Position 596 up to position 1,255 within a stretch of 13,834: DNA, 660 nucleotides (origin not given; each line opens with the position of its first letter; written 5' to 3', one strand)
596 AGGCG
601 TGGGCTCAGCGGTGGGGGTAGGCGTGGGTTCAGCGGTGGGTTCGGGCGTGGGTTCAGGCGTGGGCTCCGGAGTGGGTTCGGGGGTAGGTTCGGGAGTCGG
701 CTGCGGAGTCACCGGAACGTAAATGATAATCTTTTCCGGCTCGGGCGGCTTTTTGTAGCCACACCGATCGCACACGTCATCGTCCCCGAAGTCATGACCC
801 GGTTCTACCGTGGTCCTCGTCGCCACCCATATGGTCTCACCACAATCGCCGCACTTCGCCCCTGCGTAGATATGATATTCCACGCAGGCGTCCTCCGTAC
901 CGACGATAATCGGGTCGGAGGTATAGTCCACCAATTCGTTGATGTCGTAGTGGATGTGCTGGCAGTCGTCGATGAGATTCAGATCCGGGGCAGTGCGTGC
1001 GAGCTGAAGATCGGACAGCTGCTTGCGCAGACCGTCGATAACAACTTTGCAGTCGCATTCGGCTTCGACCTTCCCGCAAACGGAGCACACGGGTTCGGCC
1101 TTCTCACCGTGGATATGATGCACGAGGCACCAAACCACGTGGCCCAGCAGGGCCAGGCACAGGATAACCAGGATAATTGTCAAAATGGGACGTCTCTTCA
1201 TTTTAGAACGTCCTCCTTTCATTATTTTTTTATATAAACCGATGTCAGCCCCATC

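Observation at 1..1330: A ~25-point GC step coincides with a start codon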

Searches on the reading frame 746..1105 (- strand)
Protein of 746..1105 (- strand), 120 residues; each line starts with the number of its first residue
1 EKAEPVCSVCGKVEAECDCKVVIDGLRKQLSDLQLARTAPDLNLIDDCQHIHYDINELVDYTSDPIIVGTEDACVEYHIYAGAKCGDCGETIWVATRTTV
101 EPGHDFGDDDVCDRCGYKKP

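Call 39: search_protein_representatives(alignment_id=A2)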
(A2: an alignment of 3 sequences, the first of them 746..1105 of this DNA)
Query: 3 sequences, 117 profile positions. Proteins with E-value up to 0.001 (for the whole library): 101; up to 1e-10: 26; up to 1e-30: 3. The best 101 are listed.
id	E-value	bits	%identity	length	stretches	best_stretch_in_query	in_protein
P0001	2.1e-61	221.6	-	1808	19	39-113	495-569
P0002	3.9e-52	191.7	-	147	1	1-117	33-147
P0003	1.1e-34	135.5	-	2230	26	40-113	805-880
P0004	1.3e-27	112.6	-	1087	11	31-115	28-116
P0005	5.3e-25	104.2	-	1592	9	39-115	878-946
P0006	3.4e-23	98.4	-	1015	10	72-115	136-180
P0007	4.0e-22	94.9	-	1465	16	40-115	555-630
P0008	2.3e-20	89.2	-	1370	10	42-115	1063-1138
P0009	1.1e-19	87.1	-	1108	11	39-115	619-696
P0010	1.5e-18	83.4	-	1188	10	39-113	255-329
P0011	2.0e-18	83.0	-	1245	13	39-114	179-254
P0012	3.8e-18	82.1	-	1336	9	41-115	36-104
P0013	2.6e-17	79.4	-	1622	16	39-111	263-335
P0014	3.8e-17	78.9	-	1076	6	38-115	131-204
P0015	1.1e-16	77.4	-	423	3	19-115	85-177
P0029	1.8e-10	57.4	-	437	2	41-116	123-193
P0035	9.8e-10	55.0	-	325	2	6-115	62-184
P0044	2.2e-08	50.7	-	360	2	40-115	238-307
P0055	1.9e-07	47.6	-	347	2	41-115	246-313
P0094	3.7e-04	37.0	-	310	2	41-115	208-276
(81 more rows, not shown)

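Call 42: search_protein_families(library=pfam, proteins=[P0001, P0004, P0015, P0035], max_evalue=0.01)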
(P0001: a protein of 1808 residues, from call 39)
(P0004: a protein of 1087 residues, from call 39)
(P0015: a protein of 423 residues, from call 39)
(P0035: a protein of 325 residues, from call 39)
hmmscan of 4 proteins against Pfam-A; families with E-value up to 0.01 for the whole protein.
P0001 (1808 aa): 4 families
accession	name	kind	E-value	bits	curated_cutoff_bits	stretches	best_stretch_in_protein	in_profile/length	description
PF19127.6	Choline_bind_3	-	4.7e-64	212.6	27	7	1671-1712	1-45/47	Choline-binding repeat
PF01473.26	Choline_bind_1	-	6e-39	130.8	20.5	5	1673-1690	2-19/19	Putative cell wall binding repeat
PF20097.4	DUF6487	-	8.1e-07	29.8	24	0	447-469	41-63/67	Domain of unknown function (DUF6487)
PF13878.12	zf-C2H2_3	-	0.00051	20.2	27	0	453-475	12-30/40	zinc-finger of acetyl-transferase ESCO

P0004 (1087 aa): 0 families

P0015 (423 aa): 1 family
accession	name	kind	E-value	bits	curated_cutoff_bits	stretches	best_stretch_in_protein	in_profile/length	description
PF04886.17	PT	-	0.0029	17.5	26.2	0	231-251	2-22/36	PT disordered repeat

P0035 (325 aa): 2 families
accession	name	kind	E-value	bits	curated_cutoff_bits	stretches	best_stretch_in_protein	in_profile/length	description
PF13248.11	Zn_ribbon_3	-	0.00054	19.8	27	0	247-265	8-26/26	zinc-ribbon domain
PF12773.13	DZR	-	0.0039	17.8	27.3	1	246-293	3-36/45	Double zinc ribbon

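Call 43: search_protein_families(library=ncbifam, proteins=[P0001, P0015], max_evalue=0.01)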
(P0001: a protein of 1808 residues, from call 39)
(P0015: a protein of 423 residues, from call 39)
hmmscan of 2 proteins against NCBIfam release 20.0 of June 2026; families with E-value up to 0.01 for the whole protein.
P0001 (1808 aa): 4 families
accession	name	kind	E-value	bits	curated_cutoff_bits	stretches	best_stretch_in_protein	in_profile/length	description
NF033930.1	pneumo_PspA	exception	8.2e-54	183.4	850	2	1635-1804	443-619/659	pneumococcal surface protein A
NF033838.0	PspC_subgroup_1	exception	3e-50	171.6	700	2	1557-1723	486-659/684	pneumococcal surface protein PspC, choline-binding form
NF033840.1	PspC_relate_1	equivalog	4.9e-46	157.2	850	3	1555-1647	827-922/967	PspC-related protein choline-binding protein 1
TIGR04035.1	glucan_65_rpt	repeat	3e-32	110.6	147.7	8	1644-1673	2-33/64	glucan-binding repeat-containing protein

P0015 (423 aa): 0 families

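Call 50: find_encoding_contigs(protein=P0094, flank=10000, max_places=5)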
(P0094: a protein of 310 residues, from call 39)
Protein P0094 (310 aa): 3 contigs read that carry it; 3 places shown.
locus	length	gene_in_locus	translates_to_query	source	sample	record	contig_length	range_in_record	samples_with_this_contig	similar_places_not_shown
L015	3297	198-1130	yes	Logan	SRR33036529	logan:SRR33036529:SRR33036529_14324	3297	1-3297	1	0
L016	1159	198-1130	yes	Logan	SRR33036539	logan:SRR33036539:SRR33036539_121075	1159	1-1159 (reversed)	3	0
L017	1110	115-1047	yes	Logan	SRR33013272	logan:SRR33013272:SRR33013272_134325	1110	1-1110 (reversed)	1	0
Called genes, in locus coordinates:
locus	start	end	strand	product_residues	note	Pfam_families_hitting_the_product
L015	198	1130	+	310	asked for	-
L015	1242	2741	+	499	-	PF02638:GHL10, PF07833:Cu_amine_oxidN1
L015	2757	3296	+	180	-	?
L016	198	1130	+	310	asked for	-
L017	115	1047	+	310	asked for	-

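Call 54: find_encoding_contigs(protein=P0029, flank=5000, max_places=3)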
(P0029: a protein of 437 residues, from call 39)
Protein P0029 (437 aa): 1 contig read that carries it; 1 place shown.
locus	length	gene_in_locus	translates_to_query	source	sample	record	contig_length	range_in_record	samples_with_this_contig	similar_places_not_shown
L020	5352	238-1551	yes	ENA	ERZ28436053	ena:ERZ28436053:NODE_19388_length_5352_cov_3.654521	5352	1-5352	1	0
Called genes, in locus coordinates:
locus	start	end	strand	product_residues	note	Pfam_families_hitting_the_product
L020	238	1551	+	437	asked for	PF04886:PT (weak)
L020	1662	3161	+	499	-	PF02638:GHL10, PF07833:Cu_amine_oxidN1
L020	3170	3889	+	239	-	PF02578:Cu-oxidase_4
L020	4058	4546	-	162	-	PF17032:Zn_ribbon_15 (faint), PF18912:DZR_2 (faint), PF09297:Zn_ribbon_NUD (faint), PF12773:DZR, PF13240:Zn_Ribbon_1 (weak), PF13248:Zn_ribbon_3 (weak), PF13240:Zn_Ribbon_1 (weak)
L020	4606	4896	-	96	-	-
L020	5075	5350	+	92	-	?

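Call 55: find_encoding_contigs(protein=P0015, flank=5000, max_places=3)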
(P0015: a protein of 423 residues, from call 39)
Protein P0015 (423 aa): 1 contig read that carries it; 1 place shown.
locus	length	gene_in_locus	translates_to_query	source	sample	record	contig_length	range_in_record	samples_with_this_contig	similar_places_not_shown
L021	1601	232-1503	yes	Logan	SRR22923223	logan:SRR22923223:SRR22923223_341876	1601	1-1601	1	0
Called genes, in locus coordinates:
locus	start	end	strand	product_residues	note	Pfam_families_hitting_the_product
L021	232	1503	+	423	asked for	-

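Call 56: find_encoding_contigs(protein=P0044, flank=8000, max_places=3)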
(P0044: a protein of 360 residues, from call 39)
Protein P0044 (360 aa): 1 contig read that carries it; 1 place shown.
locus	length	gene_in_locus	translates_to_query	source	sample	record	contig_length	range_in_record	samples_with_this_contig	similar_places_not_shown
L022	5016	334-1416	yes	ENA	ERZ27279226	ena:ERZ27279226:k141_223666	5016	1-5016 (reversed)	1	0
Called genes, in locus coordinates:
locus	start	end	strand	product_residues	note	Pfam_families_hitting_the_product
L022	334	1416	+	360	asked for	-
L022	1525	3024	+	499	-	PF02638:GHL10, PF07833:Cu_amine_oxidN1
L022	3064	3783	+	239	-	PF02578:Cu-oxidase_4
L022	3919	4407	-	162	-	PF17032:Zn_ribbon_15 (faint), PF12773:DZR, PF13240:Zn_Ribbon_1 (weak), PF13248:Zn_ribbon_3 (weak), PF13240:Zn_Ribbon_1 (weak)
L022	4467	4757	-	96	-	-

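Call 57: find_encoding_contigs(protein=P0035, flank=8000, max_places=3)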
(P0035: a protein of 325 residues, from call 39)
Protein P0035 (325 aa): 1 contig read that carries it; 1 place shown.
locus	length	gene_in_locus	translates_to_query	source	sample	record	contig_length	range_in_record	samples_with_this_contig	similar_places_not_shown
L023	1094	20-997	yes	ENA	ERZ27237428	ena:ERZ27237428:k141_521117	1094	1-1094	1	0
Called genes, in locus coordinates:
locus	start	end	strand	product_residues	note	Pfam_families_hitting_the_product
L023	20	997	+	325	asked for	-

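Call 58: find_encoding_contigs(protein=P0055, flank=8000, max_places=3)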
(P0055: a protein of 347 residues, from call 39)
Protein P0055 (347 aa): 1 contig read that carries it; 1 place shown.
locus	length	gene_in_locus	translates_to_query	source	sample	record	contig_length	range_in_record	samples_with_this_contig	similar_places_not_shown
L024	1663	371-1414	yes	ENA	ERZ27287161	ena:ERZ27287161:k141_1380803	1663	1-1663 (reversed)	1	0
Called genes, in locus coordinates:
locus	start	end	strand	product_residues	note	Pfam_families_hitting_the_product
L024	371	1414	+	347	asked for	PF04886:PT (faint)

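Call 71: search_solved_structures(query=A2, max_evalue=1)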
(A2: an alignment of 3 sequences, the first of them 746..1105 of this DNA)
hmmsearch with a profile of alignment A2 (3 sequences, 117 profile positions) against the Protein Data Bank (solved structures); distinct sequences matched with E-value up to 1: 6.
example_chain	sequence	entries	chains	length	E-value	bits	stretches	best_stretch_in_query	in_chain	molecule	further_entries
1ptq_A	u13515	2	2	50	0.23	15.1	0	75-96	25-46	PROTEIN KINASE C DELTA TYPE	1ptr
7knd_A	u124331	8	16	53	0.26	14.9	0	75-96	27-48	Protein kinase C delta type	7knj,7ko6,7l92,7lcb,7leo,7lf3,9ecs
3uej_A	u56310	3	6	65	0.3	14.7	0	75-98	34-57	Protein kinase C delta type | Proteine kinase C delta type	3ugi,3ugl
8jq0_A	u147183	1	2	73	0.33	14.5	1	81-114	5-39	HKR3 protein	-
5yj3_C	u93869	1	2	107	0.73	13.4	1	79-114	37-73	Telomere zinc finger-associated protein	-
3uey_A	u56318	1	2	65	0.88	13.2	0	75-98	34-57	Protein kinase C delta type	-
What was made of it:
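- Tried and rejected: PDB sequence search with the domain profile: only E above 0.2 zinc-finger noise (call 71).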

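Call 73: predict_structure(alignment_id=A2)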
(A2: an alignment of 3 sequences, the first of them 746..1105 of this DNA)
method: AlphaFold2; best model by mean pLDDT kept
length: 120 residues; sequences in the alignment: 3
mean_pLDDT: 53.4   pTM: 0.38
mean pLDDT of the five models: 53.4, 52.3, 45.7, 45.6, 40.7
residues with pLDDT >= 90: 0; 70-90: 14; 50-70: 55; < 50: 51
segments of 3 or more residues with pLDDT < 50: 4-12, 16-30, 32-55
pLDDT, mean of each block of 10 residues (from residue 1): 44 45 35 34 38 50 64 66 62 60 72 72
secondary structure, 60 per line:
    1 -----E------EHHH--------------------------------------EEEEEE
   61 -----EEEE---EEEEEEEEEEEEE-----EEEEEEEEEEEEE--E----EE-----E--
elements in order: E55-60 E66-69 E73-85 E91-103
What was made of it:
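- On Known protein domain (Pfam/NCBIfam/PDB): The AlphaFold model had pLDDT 53 and was unusable (call 73).
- Tried and rejected: AlphaFold2 with a 3-row alignment gave pLDDT 53, so no fold search was attempted (call 73).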

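Call 82: search_protein_families(library=pfam, proteins=[L027:10940-12787:+, L027:12787-13008:+], max_evalue=0.1)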
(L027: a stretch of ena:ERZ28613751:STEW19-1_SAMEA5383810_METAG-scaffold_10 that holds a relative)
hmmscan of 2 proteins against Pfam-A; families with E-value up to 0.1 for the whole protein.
L027:10940-12787:+ (616 aa): 0 families

L027:12787-13008:+ (74 aa): 0 families
